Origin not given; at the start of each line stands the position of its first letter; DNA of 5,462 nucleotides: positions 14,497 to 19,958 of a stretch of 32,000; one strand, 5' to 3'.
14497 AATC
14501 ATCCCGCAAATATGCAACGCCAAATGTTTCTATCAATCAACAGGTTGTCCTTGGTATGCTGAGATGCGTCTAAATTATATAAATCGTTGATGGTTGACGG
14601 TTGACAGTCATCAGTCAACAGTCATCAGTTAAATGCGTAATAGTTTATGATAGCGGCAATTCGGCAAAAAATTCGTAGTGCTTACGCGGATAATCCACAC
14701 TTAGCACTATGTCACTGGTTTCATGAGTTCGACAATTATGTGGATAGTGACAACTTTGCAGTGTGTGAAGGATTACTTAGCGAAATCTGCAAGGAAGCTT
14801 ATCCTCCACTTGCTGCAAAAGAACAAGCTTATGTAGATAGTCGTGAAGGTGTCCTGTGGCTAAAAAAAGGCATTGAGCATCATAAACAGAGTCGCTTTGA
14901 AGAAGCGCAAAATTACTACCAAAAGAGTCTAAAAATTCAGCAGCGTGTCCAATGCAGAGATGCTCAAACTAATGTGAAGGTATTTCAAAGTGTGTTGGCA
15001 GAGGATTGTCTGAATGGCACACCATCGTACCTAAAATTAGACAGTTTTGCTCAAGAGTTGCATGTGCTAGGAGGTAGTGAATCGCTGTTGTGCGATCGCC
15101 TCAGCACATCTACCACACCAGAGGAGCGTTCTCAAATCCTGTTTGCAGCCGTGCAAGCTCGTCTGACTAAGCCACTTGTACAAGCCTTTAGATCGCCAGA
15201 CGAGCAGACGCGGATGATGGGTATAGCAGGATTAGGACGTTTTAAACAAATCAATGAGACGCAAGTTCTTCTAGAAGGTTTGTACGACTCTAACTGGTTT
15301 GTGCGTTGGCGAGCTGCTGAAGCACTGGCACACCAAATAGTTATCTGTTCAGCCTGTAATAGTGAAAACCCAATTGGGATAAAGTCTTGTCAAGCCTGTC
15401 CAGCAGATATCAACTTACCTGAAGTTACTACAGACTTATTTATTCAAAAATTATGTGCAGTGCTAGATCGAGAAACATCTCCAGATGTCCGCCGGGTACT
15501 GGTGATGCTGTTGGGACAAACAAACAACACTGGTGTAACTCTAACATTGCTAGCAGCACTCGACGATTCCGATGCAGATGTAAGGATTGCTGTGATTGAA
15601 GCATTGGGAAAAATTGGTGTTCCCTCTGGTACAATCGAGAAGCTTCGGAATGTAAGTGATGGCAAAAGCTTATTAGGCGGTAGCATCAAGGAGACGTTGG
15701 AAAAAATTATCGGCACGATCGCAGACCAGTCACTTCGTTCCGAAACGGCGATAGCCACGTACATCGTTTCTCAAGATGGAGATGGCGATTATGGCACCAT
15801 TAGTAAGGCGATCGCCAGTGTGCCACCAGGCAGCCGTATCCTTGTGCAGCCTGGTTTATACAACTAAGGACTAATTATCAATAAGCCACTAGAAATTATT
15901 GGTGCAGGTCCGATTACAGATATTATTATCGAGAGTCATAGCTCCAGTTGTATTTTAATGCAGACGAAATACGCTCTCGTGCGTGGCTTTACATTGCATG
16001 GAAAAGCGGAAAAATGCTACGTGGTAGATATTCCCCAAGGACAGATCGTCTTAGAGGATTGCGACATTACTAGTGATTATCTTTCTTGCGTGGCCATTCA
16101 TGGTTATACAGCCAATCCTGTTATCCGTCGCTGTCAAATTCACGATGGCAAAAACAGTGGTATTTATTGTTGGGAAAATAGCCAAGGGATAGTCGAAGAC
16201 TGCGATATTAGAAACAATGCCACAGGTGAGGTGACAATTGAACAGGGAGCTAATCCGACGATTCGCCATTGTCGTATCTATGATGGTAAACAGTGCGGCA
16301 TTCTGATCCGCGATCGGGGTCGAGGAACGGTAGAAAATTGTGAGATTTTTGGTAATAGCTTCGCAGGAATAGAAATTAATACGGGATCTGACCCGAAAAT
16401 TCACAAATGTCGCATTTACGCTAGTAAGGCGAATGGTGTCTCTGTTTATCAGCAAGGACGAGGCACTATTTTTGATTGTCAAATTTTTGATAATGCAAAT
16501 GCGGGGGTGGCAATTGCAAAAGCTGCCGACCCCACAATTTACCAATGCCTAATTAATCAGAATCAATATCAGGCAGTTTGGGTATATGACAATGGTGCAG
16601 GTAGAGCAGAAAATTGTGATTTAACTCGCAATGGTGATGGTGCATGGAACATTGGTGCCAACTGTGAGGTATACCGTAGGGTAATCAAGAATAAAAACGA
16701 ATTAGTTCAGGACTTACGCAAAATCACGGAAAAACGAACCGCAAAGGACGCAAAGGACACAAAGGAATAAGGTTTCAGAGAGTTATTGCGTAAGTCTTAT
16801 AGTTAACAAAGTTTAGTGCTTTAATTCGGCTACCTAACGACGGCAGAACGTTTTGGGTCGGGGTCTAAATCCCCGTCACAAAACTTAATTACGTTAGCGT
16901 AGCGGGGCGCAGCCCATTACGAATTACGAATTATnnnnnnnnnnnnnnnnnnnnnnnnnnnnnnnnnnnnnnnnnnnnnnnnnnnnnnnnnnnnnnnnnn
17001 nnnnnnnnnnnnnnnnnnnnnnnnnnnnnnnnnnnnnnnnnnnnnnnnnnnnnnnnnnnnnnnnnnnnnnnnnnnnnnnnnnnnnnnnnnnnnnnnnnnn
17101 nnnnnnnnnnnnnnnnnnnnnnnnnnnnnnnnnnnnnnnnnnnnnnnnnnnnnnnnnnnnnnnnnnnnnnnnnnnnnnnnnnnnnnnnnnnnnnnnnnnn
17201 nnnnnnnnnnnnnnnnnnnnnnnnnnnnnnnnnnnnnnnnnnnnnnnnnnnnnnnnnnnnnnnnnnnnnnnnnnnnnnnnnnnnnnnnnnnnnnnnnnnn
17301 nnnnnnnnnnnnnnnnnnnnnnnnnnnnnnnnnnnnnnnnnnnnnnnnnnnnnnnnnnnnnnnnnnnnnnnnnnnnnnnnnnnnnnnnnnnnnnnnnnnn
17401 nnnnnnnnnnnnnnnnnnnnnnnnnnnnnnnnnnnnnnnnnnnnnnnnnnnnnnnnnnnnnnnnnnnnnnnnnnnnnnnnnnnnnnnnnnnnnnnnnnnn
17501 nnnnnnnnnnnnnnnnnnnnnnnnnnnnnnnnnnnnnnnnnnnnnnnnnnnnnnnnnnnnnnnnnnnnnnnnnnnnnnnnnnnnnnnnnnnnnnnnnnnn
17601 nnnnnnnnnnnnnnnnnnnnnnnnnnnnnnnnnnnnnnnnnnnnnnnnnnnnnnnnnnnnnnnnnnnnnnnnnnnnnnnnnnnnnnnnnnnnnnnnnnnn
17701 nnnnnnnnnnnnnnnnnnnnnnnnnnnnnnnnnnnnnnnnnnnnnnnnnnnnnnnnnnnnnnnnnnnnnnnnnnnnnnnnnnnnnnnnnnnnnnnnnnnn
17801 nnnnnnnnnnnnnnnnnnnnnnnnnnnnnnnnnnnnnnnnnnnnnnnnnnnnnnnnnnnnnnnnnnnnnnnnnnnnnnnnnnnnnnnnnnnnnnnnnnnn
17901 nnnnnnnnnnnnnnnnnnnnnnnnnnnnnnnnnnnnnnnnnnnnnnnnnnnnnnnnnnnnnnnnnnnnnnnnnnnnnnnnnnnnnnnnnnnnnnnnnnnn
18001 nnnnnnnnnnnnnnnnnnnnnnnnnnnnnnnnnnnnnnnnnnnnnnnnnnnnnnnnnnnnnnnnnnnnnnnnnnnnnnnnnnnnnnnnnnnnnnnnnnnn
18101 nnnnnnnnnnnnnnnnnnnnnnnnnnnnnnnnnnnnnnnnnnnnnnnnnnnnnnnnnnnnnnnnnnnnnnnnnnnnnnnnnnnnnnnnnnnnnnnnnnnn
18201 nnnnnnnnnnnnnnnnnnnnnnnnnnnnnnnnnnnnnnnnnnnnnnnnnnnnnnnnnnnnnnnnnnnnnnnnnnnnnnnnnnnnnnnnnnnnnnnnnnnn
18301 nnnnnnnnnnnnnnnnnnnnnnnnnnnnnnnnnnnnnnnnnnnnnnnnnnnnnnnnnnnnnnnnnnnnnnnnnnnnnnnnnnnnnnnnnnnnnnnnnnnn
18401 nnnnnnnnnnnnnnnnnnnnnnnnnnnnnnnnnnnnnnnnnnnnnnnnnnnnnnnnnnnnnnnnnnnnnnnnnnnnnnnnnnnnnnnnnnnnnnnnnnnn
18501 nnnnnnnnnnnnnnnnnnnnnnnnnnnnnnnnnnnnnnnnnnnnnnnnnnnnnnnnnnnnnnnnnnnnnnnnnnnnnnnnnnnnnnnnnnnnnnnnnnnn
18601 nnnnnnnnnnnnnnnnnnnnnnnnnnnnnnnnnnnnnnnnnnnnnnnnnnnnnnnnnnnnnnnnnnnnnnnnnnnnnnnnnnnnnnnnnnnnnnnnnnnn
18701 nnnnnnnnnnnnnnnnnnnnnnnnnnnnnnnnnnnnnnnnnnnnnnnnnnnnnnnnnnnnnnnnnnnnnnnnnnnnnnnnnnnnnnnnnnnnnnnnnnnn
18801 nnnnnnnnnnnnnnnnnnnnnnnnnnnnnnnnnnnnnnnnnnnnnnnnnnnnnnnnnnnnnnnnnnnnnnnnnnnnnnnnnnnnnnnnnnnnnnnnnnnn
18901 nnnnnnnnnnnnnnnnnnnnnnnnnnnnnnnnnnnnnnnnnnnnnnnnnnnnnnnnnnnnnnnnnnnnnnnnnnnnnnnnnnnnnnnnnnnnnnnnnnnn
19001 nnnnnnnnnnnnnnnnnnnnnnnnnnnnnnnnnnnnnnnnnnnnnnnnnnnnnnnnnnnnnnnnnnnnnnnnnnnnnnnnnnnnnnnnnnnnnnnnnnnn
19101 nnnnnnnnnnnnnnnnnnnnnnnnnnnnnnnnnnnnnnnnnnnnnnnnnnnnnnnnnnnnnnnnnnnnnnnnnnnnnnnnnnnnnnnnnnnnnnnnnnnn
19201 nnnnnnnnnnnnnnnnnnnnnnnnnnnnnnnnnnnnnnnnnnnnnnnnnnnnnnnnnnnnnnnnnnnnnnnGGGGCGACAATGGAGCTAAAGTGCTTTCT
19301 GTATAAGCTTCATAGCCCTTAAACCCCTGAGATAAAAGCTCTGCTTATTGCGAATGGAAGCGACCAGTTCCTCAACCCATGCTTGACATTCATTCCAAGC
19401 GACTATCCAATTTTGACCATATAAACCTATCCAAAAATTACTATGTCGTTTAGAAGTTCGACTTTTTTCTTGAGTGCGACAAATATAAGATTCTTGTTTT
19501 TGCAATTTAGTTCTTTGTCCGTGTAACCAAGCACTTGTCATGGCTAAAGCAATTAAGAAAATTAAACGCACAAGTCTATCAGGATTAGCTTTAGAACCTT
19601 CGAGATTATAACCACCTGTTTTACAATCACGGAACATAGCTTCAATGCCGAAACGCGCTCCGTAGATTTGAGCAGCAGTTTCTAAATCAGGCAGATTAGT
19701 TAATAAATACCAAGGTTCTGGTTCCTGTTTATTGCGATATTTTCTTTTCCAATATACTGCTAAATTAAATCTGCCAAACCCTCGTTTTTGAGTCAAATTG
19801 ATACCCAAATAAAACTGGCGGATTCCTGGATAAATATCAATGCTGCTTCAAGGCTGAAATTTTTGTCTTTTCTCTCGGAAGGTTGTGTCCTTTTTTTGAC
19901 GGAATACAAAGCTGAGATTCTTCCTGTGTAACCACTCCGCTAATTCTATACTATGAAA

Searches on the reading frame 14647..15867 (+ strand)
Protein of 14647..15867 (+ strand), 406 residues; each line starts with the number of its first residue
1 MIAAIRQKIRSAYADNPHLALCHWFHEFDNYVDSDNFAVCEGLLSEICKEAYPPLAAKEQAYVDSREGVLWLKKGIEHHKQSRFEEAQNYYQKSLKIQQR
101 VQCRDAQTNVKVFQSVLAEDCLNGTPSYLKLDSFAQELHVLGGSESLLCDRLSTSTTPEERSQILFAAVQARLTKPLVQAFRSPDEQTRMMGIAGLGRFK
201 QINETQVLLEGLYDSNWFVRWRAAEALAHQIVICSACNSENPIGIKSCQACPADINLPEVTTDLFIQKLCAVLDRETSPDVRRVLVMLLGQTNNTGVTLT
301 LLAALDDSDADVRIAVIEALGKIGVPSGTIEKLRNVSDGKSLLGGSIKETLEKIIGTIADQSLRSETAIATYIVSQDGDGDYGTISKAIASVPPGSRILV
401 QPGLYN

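Call 52: search_protein_families(library=pfam, proteins=[window:14647-15867:+], max_evalue=0.001)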
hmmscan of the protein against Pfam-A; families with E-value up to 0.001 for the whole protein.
window:14647-15867:+ (406 aa): 4 families
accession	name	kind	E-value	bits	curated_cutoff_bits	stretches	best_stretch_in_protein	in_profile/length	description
PF13646.12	HEAT_2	-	4.5e-22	78.6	27.7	2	266-334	1-68/88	HEAT repeats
PF02985.28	HEAT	-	1.4e-11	43.9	23.5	0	301-323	5-27/31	HEAT repeat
PF00515.34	TPR_1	-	0.00014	22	27.8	1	71-98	4-31/34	Tetratricopeptide repeat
PF13513.12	HEAT_EZ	-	0.00098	20.1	27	0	298-323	30-55/55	HEAT-like repeat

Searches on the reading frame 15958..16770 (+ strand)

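Call 52: search_protein_families(library=pfam, proteins=[window:15958-16770:+], max_evalue=0.001)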
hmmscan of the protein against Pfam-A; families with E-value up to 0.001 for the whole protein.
window:15958-16770:+ (270 aa): 2 families
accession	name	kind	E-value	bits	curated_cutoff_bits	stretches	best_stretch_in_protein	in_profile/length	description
PF13229.12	Beta_helix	-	6.9e-44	149.7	25.9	2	94-236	5-149/158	Right handed beta helix region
PF05048.19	NosD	-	8.3e-20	71.6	23.6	2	51-205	24-175/212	Periplasmic copper-binding protein (NosD)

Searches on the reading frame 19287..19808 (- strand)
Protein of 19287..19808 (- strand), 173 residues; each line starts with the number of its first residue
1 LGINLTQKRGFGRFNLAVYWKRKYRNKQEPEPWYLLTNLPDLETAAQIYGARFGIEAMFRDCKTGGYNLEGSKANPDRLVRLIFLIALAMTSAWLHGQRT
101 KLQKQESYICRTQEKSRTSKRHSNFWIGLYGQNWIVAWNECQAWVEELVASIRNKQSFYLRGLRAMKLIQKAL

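Call 52: search_protein_families(library=pfam, proteins=[window:19287-19808:-], max_evalue=0.001)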
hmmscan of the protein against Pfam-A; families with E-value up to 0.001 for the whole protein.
window:19287-19808:- (173 aa): 1 family
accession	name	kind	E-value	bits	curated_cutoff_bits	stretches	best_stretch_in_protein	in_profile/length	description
PF01609.27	DDE_Tnp_1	-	0.00021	21.5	23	1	18-90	123-198/200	Transposase DDE domain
